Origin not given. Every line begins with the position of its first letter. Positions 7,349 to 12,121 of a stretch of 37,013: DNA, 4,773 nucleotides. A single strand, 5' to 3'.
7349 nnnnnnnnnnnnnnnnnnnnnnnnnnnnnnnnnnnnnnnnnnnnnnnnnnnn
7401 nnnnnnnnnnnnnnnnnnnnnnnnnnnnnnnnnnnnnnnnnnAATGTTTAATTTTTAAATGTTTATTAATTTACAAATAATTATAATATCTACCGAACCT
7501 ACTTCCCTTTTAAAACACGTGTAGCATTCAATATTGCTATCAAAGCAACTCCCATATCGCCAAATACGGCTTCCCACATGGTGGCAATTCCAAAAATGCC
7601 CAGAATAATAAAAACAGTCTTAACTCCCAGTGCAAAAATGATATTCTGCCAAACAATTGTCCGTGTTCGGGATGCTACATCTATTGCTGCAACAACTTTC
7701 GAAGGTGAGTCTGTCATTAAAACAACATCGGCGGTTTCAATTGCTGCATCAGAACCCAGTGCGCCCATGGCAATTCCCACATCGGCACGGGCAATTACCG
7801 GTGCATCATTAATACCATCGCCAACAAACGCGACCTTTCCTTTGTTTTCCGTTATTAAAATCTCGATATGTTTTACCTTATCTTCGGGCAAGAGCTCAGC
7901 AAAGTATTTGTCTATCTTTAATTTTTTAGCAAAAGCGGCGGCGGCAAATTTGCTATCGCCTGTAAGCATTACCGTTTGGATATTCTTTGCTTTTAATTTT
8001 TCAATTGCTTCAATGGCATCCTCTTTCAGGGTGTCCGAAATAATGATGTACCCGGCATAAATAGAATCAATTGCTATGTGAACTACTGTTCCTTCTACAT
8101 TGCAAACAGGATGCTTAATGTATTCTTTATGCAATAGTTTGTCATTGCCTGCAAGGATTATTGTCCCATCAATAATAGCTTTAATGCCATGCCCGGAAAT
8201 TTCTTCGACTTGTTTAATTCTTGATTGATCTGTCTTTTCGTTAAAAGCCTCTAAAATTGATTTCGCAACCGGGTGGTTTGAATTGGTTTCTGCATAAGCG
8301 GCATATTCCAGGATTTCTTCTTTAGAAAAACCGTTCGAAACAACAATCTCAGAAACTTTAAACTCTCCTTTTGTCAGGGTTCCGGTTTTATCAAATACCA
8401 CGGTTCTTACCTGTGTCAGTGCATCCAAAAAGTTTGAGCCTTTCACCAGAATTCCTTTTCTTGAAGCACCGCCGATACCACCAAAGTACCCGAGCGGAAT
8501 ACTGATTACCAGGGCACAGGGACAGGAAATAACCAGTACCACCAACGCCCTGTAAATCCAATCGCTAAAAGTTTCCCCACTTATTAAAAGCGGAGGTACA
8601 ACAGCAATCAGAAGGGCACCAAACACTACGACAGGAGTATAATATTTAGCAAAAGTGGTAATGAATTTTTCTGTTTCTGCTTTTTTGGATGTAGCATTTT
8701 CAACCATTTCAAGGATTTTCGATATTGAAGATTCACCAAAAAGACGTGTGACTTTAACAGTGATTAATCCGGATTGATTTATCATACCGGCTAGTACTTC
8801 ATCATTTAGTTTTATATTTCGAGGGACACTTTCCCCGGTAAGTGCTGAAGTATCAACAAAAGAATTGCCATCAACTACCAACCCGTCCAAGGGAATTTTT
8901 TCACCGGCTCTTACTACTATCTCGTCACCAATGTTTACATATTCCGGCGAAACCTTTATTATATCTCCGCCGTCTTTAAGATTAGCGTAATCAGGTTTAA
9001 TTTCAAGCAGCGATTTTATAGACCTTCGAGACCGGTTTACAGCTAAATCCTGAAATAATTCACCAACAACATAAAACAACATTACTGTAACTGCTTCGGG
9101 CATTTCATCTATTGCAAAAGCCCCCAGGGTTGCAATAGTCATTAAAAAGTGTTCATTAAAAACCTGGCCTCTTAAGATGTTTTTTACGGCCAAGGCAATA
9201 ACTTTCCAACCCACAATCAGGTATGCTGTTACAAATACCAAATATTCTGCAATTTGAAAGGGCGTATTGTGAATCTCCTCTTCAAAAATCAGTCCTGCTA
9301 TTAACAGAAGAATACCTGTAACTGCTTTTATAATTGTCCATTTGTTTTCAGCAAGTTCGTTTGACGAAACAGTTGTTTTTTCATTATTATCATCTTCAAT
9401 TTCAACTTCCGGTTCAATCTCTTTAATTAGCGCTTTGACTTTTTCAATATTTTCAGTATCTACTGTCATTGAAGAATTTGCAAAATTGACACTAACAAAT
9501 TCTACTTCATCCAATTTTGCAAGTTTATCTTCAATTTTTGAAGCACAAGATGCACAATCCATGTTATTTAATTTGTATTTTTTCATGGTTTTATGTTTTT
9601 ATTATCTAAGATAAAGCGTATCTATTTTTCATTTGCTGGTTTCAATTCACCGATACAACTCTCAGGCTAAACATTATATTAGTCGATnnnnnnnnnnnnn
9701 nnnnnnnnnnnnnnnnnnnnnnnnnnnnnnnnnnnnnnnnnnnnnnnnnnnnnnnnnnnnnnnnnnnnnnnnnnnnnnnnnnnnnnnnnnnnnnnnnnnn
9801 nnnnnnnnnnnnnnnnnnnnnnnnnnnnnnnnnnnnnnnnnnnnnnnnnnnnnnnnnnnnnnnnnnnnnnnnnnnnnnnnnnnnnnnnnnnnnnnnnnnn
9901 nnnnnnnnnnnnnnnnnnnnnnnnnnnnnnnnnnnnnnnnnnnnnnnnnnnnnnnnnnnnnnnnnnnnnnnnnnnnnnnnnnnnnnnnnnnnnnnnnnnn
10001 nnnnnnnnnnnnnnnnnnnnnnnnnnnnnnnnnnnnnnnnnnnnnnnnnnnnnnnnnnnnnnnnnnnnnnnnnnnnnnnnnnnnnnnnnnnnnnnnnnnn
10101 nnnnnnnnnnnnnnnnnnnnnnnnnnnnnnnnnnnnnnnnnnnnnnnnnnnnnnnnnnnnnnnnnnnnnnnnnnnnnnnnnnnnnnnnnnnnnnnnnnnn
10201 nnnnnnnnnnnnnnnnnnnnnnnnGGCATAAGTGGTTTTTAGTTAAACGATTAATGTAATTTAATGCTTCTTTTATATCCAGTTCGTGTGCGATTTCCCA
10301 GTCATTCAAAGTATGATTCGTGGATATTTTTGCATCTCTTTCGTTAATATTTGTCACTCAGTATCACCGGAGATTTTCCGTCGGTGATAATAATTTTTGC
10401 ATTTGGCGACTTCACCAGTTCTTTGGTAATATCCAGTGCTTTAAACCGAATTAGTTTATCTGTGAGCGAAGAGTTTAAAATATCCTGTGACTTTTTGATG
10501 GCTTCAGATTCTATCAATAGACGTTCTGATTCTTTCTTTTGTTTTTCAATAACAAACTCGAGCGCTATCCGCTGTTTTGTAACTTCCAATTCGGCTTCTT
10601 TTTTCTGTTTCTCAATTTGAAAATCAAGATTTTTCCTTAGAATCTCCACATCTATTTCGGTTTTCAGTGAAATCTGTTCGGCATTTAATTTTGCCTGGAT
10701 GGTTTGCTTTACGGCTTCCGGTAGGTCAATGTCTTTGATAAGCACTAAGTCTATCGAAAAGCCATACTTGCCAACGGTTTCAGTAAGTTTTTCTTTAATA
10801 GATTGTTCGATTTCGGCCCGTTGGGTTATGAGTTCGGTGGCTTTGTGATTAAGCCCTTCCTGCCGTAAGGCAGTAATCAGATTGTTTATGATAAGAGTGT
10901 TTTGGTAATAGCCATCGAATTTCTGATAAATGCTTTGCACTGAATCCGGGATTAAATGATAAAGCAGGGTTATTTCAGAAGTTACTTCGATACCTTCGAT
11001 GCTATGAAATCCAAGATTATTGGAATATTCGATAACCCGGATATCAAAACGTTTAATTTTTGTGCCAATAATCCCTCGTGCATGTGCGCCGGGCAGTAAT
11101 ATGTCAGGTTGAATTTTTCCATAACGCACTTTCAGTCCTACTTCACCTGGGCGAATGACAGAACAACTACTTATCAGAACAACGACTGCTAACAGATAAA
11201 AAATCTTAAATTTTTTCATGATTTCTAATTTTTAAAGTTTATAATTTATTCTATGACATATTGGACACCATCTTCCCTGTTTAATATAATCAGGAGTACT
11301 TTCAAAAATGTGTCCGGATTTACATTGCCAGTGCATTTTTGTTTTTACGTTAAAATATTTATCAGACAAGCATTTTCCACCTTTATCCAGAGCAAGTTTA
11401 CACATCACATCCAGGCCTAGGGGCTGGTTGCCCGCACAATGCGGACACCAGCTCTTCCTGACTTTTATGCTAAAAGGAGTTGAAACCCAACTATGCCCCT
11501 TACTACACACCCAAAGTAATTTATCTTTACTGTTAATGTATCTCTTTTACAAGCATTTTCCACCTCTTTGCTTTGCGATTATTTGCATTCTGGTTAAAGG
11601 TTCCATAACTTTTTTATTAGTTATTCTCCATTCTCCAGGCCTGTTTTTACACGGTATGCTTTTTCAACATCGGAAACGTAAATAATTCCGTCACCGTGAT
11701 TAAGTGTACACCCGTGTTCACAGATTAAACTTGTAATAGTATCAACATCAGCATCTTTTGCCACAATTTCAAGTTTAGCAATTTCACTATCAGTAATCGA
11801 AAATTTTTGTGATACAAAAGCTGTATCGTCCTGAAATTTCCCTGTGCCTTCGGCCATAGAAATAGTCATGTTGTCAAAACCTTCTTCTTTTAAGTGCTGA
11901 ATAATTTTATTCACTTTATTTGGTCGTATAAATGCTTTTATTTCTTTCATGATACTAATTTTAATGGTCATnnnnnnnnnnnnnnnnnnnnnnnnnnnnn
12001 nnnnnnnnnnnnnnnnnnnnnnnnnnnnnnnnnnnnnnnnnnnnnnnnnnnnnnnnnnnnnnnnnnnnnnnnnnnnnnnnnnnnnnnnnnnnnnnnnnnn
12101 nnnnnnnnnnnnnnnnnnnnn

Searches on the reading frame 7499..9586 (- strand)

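Call 8: search_protein_families(library=pfam, proteins=[window:7499-9586:-], max_evalue=0.001)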
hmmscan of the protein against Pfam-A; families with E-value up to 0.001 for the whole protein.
window:7499-9586:- (695 aa): 5 families
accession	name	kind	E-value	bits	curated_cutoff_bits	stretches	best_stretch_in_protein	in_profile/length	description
PF00122.25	E1-E2_ATPase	-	7.5e-45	153.1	28.1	1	197-377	3-181/181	E1-E2 ATPase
PF00702.32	Hydrolase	-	3e-31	109.8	26.4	1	393-602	1-191/191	haloacid dehalogenase-like hydrolase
PF00403.32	HMA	-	7.3e-13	49.1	24.8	1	5-58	3-57/62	Heavy-metal-associated domain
PF08282.18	Hydrolase_3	-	0.00026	21.3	20.9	0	579-626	200-246/255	haloacid dehalogenase-like hydrolase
PF13419.12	HAD_2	-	0.00055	20.5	23.8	0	520-594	80-164/178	Haloacid dehalogenase-like hydrolase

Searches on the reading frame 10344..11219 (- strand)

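Call 8: search_protein_families(library=pfam, proteins=[window:10344-11219:-], max_evalue=0.001)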
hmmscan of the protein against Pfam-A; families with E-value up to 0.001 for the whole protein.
window:10344-11219:- (291 aa): 2 families
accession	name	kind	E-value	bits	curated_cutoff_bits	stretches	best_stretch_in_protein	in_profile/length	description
PF01145.31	Band_7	-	2.1e-29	103.3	23.6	1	21-192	2-166/176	SPFH domain / Band 7 family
PF13421.11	Band_7_1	-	3.4e-05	24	24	1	126-177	155-206/211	SPFH domain-Band 7 family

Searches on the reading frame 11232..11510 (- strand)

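Call 31: search_protein_families(library=pfam, proteins=[window:11232-11510:-], max_evalue=0.001)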
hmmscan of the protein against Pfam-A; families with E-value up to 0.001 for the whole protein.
window:11232-11510:- (92 aa): 1 family
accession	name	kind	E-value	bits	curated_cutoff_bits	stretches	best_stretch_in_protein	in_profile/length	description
PF14311.12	DUF4379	-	7.2e-07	29.7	24.5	0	56-87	23-55/56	Probable Treble clef zinc finger domain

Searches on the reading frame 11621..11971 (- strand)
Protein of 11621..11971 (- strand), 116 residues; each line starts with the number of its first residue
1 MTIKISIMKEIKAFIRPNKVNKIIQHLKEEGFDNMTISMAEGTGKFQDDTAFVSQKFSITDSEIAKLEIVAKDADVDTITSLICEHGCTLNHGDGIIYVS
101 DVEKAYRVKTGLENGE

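Call 8: search_protein_families(library=pfam, proteins=[window:11621-11971:-], max_evalue=0.001)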
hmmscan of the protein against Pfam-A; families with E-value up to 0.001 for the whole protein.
window:11621-11971:- (116 aa): 1 family
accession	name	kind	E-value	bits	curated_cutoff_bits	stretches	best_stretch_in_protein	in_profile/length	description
PF00543.27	P-II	-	5.4e-16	59.2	25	1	8-111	1-101/102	Nitrogen regulatory protein P-II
